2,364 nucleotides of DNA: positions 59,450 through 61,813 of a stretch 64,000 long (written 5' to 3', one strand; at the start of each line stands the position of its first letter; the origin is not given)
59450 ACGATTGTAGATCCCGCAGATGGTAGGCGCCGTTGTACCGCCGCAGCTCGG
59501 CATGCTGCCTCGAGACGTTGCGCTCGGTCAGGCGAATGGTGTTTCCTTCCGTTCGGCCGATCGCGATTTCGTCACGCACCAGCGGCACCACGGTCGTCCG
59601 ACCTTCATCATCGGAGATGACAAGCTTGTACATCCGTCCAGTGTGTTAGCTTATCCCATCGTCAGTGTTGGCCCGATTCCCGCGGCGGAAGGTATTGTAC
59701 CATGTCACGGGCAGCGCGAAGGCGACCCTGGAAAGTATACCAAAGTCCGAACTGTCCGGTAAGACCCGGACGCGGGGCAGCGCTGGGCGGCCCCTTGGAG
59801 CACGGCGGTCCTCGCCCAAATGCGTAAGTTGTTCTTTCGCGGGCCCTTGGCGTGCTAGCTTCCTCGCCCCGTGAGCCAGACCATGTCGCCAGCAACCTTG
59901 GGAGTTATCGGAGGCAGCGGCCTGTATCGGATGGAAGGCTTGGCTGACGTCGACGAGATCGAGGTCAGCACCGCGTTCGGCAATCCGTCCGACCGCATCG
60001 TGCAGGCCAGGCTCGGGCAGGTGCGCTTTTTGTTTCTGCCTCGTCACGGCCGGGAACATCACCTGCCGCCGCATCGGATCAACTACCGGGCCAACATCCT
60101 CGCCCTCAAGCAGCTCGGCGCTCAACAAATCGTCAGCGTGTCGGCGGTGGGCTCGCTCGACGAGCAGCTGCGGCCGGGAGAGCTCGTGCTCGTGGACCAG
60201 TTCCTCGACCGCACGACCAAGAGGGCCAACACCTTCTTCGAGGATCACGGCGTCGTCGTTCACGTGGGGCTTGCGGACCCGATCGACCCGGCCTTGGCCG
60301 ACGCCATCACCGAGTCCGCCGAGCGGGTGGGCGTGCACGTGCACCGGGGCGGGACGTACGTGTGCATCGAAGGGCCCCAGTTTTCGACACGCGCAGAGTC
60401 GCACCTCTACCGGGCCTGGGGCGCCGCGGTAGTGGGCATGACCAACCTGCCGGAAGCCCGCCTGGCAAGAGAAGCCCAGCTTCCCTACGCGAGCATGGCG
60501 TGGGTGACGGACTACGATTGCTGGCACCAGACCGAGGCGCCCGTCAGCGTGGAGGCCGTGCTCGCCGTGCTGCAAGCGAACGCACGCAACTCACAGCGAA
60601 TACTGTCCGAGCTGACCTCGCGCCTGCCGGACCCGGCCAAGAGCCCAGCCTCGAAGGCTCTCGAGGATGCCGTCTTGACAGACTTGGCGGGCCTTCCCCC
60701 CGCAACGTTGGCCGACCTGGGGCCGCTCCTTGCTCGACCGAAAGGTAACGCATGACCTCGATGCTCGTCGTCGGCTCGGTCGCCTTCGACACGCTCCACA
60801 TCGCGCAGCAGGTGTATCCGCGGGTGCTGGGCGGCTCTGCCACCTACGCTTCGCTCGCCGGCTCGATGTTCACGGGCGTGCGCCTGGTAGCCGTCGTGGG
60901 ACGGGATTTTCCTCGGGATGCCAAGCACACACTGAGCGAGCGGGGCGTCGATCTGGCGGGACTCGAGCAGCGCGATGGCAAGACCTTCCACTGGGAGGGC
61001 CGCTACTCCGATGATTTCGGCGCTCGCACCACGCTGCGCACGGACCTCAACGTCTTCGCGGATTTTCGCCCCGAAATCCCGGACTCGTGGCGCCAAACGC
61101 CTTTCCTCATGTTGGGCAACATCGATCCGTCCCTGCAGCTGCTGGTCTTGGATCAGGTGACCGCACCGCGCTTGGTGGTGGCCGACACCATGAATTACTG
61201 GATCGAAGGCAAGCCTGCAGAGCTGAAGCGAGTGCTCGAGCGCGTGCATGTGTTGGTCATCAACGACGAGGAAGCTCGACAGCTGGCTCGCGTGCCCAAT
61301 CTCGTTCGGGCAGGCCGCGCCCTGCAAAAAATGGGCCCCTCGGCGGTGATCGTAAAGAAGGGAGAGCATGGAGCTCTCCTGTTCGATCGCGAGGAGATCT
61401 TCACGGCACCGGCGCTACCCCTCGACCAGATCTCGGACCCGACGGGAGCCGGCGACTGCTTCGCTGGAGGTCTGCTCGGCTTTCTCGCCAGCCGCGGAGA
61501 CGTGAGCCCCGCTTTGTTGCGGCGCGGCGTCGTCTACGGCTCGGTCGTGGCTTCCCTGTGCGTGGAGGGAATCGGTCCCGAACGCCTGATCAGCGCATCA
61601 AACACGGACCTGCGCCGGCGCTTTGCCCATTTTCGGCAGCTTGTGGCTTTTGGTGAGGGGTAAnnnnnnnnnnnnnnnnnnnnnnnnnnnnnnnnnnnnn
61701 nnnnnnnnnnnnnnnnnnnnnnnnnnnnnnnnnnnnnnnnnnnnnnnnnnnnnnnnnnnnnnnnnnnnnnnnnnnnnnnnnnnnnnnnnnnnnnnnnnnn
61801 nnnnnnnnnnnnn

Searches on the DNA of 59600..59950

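Call 14: search_rna_families(source=window, start=59600, end=59950, threshold=evalue, max_evalue=10)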
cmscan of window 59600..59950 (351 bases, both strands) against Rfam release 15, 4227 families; matches with E-value up to 10: 2.
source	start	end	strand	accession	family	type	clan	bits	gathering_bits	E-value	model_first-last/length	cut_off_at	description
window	59718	59764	+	RF01928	Mico1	Gene; lncRNA;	-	12.3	60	3.9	159-205/205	no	Maternal intergenic circadian oscillating RNA 1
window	59600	59615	-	RF01276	sR53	Gene; snRNA; snoRNA; CD-box;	-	11.6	49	2.6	1-16/60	3'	Small nucleolar RNA sR53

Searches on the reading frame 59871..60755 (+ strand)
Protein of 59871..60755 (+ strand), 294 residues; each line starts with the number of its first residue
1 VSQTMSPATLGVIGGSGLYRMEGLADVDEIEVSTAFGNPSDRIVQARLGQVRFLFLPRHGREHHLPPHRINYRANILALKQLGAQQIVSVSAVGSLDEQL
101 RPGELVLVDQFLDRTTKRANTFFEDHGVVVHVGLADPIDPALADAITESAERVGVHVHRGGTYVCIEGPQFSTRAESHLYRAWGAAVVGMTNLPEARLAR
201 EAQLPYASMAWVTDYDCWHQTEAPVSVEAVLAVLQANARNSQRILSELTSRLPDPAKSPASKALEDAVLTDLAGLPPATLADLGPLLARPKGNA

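Call 16: search_protein_families(library=pfam, proteins=[window:59871-60755:+])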
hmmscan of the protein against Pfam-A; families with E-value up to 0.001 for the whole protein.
window:59871-60755:+ (294 aa): 1 family
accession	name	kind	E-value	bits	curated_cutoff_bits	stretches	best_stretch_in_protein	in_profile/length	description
PF01048.26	PNP_UDP_1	-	4.1e-47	161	25.1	1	9-248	1-231/233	Phosphorylase superfamily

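Call 33: find_encoding_contigs(protein=window:59871-60755:+, flank=3000, max_places=6)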
Protein window:59871-60755:+ (294 aa): no gene with exactly this product is on record in the collection.

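Call 34: find_encoding_contigs(protein=window:59883-60755:+, flank=3000, max_places=6)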
Protein window:59883-60755:+ (290 aa): 5 contigs read that carry it; 5 places shown.
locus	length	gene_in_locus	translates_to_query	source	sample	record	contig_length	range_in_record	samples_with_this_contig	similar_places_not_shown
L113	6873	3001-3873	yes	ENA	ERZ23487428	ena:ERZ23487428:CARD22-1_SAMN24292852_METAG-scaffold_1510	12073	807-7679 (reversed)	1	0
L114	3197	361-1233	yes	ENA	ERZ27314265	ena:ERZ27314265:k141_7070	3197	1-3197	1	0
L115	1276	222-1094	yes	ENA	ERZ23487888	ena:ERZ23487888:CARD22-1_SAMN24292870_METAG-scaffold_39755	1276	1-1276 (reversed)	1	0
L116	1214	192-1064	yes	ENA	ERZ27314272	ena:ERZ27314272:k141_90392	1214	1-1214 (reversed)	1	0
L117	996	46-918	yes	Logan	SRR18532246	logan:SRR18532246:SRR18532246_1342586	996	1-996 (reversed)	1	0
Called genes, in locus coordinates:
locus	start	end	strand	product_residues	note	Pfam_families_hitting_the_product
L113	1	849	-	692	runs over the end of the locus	PF13557:Phenol_MetA_deg (weak), PF00691:OmpA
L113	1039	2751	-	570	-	-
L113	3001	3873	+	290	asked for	PF01048:PNP_UDP_1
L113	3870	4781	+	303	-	PF00294:PfkB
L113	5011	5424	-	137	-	PF02261:Asp_decarbox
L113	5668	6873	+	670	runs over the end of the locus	?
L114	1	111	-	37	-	?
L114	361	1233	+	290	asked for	PF01048:PNP_UDP_1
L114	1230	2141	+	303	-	PF00294:PfkB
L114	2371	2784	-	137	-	PF02261:Asp_decarbox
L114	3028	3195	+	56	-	?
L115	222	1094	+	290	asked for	PF01048:PNP_UDP_1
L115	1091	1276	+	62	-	?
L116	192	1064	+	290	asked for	PF01048:PNP_UDP_1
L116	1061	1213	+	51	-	?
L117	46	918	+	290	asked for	PF01048:PNP_UDP_1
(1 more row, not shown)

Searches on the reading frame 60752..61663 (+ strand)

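Call 16: search_protein_families(library=pfam, proteins=[window:60752-61663:+])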
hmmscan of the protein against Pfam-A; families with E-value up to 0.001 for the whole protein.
window:60752-61663:+ (303 aa): 2 families
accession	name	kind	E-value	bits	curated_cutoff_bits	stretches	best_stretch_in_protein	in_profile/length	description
PF00294.29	PfkB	-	6.2e-23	82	25.8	1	13-267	23-290/302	pfkB family carbohydrate kinase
PF08543.17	Phos_pyr_kin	-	0.00083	19.2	27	0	152-254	106-220/246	Phosphomethylpyrimidine kinase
